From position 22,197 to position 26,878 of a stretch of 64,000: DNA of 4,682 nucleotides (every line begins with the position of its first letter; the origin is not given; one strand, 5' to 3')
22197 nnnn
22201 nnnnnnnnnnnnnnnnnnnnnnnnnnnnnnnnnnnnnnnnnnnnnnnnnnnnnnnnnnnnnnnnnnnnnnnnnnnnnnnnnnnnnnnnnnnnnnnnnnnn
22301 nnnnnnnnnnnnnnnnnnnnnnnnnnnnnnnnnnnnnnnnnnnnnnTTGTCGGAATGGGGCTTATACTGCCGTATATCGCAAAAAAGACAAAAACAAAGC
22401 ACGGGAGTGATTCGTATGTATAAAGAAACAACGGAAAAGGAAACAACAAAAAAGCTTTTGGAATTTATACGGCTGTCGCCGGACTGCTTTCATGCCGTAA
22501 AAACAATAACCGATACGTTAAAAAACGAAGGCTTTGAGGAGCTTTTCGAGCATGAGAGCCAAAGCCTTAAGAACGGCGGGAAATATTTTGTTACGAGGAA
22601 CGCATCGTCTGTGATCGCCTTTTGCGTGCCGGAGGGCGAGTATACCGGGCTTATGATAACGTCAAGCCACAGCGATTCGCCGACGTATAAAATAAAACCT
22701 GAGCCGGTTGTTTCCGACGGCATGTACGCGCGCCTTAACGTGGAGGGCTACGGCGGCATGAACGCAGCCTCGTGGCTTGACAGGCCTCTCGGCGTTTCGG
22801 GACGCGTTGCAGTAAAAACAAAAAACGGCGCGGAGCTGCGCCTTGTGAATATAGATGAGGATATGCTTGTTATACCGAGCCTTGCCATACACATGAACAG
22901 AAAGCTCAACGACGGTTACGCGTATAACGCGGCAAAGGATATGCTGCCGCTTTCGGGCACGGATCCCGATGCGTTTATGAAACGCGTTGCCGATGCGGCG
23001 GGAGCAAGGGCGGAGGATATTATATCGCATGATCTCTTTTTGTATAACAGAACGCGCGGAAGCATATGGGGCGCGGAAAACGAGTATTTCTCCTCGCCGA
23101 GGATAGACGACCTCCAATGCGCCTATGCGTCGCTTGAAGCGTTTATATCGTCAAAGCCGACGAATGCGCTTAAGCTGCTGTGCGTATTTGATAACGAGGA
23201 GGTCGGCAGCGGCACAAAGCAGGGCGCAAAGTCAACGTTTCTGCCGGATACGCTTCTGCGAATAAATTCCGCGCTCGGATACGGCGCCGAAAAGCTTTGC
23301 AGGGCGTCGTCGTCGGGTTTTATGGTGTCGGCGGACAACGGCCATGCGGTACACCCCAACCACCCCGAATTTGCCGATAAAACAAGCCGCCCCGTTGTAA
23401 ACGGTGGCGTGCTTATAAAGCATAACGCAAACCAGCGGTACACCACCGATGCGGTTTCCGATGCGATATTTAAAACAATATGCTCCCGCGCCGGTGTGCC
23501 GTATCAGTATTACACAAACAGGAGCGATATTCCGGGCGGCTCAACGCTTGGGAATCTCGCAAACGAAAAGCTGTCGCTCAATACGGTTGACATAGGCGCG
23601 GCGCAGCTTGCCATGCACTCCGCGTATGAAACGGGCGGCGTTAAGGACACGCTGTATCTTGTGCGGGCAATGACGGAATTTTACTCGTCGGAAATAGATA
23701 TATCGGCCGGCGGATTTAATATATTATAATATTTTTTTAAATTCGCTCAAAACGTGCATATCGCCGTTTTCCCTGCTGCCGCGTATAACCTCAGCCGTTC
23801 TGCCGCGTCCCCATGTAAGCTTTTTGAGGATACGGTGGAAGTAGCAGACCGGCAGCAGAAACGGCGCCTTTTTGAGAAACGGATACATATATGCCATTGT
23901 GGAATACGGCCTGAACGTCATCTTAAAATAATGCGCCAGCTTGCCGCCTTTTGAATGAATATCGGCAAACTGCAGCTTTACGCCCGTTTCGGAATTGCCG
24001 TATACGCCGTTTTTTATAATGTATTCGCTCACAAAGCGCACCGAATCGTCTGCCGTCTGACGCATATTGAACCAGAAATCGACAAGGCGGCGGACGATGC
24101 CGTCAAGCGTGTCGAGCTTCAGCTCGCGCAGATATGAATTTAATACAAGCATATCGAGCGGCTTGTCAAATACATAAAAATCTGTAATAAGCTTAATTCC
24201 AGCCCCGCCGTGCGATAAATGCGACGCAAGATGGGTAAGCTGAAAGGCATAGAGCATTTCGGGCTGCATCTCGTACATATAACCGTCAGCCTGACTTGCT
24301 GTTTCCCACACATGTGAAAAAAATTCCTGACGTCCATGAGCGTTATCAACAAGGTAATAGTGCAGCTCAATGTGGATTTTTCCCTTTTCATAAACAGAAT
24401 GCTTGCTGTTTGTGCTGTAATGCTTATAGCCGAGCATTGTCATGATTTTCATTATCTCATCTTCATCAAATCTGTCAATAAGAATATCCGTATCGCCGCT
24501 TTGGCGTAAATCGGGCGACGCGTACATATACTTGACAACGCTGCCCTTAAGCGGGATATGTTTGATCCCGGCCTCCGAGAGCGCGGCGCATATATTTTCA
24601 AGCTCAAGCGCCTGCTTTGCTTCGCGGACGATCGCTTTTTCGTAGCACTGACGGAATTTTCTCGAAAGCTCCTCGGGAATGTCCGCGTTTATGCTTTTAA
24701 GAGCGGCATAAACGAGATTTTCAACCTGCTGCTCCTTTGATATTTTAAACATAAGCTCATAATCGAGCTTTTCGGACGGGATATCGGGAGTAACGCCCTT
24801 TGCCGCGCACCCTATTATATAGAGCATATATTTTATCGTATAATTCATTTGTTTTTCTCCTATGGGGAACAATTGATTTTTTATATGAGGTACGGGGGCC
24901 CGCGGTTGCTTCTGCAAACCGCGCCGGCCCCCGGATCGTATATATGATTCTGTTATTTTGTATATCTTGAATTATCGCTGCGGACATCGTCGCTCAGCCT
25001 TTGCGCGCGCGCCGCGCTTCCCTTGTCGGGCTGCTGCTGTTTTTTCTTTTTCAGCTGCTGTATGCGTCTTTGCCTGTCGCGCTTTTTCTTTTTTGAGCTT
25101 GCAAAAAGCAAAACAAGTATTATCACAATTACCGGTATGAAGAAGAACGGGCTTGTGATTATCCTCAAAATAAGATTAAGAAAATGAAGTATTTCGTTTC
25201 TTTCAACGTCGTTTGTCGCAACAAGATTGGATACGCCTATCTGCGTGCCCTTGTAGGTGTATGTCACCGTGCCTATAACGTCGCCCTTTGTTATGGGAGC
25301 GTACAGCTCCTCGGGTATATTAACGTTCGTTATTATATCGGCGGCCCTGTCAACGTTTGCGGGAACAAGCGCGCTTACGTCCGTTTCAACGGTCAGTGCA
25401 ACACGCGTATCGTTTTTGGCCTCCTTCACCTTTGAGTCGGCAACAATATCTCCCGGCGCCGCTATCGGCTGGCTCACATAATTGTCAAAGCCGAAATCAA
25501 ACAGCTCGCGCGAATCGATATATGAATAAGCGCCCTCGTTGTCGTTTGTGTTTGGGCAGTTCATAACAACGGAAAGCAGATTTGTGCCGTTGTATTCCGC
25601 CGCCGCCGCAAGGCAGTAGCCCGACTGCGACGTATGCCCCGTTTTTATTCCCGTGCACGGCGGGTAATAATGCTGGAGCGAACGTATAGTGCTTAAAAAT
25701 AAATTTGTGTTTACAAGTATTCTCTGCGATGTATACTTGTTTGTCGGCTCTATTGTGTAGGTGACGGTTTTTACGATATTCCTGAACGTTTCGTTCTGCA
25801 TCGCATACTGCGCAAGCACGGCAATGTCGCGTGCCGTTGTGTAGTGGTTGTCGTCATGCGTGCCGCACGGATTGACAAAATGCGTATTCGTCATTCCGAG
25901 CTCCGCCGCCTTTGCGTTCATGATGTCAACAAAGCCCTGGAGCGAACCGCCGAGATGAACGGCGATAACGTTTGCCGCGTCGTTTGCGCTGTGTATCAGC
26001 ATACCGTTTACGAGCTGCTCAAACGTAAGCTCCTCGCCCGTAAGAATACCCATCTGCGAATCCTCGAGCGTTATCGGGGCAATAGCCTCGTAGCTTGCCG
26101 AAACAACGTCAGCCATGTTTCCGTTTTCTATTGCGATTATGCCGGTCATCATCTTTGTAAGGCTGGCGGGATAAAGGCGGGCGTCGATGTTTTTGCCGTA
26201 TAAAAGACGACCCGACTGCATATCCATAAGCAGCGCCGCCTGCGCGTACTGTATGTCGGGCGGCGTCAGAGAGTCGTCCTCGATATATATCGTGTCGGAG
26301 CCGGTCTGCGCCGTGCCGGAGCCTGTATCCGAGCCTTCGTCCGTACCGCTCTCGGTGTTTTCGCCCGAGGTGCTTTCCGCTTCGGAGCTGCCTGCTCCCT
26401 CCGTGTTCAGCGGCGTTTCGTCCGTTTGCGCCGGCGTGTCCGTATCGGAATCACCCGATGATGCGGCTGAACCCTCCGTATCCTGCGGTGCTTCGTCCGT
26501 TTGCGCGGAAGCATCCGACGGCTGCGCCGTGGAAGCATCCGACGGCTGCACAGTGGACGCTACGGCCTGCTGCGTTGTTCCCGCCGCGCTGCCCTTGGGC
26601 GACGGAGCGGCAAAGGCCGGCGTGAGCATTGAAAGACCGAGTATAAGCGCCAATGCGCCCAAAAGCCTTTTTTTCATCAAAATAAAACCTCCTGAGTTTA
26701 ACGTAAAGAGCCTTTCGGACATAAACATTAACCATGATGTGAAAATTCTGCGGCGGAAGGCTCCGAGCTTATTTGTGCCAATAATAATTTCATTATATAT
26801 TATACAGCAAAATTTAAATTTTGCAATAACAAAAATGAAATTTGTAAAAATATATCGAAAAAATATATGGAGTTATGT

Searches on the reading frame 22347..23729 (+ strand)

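Call 75: search_protein_families(library=pfam, proteins=[window:22347-23729:+], max_evalue=0.00001)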
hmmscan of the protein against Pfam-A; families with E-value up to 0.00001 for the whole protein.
window:22347-23729:+ (460 aa): 1 family
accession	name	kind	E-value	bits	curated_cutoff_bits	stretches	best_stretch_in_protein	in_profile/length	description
PF02127.20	Peptidase_M18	-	7.7e-110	368.1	24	1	40-446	1-432/432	Aminopeptidase I zinc metalloprotease (M18)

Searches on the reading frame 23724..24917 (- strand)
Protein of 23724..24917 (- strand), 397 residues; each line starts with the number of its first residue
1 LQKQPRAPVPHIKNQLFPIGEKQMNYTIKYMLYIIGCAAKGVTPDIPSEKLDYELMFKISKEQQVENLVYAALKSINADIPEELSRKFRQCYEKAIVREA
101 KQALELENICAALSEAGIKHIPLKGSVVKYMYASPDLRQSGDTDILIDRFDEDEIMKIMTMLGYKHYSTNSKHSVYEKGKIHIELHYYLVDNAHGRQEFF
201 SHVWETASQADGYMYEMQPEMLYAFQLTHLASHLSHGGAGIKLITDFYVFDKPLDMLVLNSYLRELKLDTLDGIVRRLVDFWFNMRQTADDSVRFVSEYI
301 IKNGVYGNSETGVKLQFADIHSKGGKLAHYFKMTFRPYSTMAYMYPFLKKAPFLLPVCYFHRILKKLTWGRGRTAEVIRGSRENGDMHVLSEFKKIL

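Call 75: search_protein_families(library=pfam, proteins=[window:23724-24917:-], max_evalue=0.00001)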
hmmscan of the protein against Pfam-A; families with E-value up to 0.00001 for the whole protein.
window:23724-24917:- (397 aa): 1 family
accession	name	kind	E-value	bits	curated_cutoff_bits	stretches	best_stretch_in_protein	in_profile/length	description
PF14907.12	NTP_transf_5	-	4.9e-41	141.4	31.2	1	51-283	3-248/249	Uncharacterised nucleotidyltransferase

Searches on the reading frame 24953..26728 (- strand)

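Call 75: search_protein_families(library=pfam, proteins=[window:24953-26728:-], max_evalue=0.00001)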
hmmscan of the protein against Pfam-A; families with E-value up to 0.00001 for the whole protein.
window:24953-26728:- (591 aa): 3 families
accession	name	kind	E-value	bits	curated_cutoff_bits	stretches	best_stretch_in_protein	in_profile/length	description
PF00768.25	Peptidase_S11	-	4.2e-55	187.2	27.6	1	156-392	7-238/239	D-alanyl-D-alanine carboxypeptidase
PF07943.18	PBP5_C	-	1.4e-13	51.2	21.2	1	420-510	4-91/91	Penicillin-binding protein 5, C-terminal domain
PF13354.11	Beta-lactamase2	-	9e-07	28.9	22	1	167-306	4-143/214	Beta-lactamase enzyme family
